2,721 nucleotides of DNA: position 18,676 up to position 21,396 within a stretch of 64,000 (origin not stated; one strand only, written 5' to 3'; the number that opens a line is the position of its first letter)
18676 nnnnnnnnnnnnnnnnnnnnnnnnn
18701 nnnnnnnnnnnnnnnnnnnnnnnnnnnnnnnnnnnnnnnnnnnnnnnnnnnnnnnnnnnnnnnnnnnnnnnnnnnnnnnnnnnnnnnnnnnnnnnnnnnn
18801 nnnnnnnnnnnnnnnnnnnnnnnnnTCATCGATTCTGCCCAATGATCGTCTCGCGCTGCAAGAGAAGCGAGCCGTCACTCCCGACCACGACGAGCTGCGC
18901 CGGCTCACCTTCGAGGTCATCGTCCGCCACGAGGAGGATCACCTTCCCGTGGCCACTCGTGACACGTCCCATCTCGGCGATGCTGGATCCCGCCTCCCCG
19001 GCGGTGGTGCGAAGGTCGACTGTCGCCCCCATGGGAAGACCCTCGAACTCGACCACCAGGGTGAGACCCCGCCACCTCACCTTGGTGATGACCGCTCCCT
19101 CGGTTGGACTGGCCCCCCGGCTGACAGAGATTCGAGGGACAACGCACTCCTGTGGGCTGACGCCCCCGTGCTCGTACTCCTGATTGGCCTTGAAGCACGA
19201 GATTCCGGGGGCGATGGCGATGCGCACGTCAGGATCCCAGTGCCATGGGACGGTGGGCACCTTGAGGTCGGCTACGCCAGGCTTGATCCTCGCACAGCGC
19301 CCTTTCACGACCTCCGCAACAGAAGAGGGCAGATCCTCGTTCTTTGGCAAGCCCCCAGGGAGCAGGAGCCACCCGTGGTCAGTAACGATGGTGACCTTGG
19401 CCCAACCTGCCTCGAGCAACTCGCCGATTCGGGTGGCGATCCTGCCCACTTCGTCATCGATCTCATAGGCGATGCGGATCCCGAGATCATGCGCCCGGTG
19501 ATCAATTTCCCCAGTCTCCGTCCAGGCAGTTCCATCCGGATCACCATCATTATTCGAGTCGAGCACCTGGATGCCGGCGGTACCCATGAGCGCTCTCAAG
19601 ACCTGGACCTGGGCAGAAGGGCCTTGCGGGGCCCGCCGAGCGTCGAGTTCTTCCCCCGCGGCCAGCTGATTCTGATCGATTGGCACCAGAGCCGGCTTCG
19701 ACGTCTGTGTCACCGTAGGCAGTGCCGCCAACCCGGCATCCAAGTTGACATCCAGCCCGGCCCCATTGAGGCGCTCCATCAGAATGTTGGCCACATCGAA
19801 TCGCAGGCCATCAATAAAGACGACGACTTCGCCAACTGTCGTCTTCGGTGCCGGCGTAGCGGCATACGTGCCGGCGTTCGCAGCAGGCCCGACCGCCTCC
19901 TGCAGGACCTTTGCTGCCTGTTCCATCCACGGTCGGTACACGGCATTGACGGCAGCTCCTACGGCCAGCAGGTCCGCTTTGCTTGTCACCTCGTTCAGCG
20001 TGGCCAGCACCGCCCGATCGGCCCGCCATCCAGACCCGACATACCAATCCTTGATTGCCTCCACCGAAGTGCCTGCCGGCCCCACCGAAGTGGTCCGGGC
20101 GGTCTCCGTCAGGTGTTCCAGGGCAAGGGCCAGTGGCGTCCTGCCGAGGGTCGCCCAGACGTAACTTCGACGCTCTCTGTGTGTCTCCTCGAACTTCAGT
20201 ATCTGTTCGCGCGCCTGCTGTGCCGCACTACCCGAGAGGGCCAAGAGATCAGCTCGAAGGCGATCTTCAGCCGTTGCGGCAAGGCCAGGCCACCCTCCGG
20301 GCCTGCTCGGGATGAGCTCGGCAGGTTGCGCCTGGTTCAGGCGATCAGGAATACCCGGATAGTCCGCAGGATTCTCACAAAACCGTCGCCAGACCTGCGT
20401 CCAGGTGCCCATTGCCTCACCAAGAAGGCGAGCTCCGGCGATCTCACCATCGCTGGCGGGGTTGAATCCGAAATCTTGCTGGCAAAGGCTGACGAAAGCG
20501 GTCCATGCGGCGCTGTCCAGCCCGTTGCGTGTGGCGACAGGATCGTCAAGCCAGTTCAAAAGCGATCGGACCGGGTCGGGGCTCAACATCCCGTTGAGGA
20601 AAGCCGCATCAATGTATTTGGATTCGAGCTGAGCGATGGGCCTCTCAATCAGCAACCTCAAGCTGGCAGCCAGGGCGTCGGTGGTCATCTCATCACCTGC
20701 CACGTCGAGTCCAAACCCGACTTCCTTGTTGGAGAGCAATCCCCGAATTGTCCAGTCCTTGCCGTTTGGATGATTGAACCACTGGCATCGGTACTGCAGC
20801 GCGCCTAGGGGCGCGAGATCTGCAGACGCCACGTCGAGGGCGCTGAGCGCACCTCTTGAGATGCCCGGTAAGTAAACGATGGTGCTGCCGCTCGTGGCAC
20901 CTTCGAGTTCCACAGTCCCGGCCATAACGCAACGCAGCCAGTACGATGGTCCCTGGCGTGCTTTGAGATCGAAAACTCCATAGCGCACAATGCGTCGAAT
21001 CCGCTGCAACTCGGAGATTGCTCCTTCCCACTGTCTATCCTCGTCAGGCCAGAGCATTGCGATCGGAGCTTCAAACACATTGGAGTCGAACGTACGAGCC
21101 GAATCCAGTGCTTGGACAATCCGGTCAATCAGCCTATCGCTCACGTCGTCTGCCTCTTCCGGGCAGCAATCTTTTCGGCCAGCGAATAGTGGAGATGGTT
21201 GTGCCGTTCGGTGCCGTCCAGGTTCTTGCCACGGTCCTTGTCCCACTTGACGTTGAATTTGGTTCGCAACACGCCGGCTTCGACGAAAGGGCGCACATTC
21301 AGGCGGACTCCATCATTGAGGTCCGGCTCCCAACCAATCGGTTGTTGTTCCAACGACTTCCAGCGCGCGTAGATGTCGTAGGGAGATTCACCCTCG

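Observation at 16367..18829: BrxL-type AAA+ ATPase whose Lon-like protease domain is replaced by a Hanks-type Ser/Thr kinase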

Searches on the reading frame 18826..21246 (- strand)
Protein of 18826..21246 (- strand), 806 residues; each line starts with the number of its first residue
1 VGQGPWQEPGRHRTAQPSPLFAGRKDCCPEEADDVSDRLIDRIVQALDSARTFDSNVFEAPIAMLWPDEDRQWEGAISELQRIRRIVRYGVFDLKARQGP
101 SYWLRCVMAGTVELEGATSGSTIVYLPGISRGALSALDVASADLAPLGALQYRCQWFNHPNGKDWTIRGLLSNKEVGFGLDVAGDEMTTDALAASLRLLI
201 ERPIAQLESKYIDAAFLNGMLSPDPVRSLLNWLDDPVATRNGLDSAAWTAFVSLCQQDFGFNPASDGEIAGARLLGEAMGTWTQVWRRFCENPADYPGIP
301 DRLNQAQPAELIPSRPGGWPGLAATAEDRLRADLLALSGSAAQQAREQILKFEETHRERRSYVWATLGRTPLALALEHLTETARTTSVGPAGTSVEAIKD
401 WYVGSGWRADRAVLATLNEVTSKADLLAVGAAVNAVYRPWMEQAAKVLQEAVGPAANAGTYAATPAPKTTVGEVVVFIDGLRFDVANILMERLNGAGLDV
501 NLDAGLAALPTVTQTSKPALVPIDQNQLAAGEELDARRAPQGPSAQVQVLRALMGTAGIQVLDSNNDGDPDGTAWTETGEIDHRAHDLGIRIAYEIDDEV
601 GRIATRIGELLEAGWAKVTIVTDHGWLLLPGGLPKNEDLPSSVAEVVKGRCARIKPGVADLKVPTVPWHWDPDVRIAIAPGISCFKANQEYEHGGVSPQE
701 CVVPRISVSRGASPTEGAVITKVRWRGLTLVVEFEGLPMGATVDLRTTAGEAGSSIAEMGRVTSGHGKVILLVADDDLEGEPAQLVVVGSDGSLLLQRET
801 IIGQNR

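Call 5: search_protein_families(library=pfam, proteins=[window:18826-21246:-], max_evalue=0.01)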
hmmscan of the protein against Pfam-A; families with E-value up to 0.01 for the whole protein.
window:18826-21246:- (806 aa): 1 family
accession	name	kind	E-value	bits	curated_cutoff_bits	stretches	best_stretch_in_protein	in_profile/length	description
PF08665.17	PglZ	-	2.2e-05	25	25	1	475-525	5-56/179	PglZ domain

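Call 6: search_protein_families(library=padloc, proteins=[window:18826-21246:-], max_evalue=0.001)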
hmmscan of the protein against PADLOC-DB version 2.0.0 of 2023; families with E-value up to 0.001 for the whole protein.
window:18826-21246:- (806 aa): 10 families
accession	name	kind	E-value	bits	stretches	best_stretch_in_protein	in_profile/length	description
PDLC02566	PglZ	-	8.1e-243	806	1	37-804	3-773/774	PglZ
PDLC02561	PglZ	-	1.5e-14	51.1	2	578-713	581-720/840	PglZ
PDLC02559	PglZ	-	2.6e-09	33.8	1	580-713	597-739/860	PglZ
PDLC02548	PglZ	-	1.7e-08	31.3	1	467-526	475-536/961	PglZ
PDLC02564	PglZ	-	5.4e-07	26.4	0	474-525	467-519/855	PglZ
PDLC02545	PglZ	-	1.2e-06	25.3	1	475-722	409-649/750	PglZ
PDLC02562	PglZ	-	4e-06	23.5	1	476-709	476-728/730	PglZ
PDLC02563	PglZ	-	2.3e-05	20.9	0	474-525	454-506/831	PglZ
PDLC02547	PglZ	-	6.1e-05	19.4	0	474-533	472-532/855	PglZ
PDLC02565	PglZ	-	0.00031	17.2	0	475-520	486-537/910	PglZ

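Call 7: search_protein_families(library=ncbifam, proteins=[window:18826-21246:-], max_evalue=0.001)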
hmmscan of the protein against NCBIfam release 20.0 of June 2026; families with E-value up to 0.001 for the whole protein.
window:18826-21246:- (806 aa): 5 families
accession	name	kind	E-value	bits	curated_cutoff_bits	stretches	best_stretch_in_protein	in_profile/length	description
NF033450.1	BREX_PglZ_1_B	equivalog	7.9e-231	767.8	400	1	39-708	2-674/675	BREX-1 system phosphatase PglZ type B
NF033445.1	BREX_PglZ_4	exception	4.7e-11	42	140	1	576-716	543-686/741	BREX-4 system phosphatase PglZ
NF033444.1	BREX_PglZ_5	exception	7.8e-08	30.8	250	1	475-708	458-703/704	BREX-5 system phosphatase PglZ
NF033443.1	BREX_PglZ_6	exception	8.6e-08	30.9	400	1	467-526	472-533/958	BREX-6 system phosphatase PglZ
NF033446.0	BREX_PglZ_2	exception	1.5e-05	23.5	200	0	473-520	473-527/890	BREX-2 system phosphatase PglZ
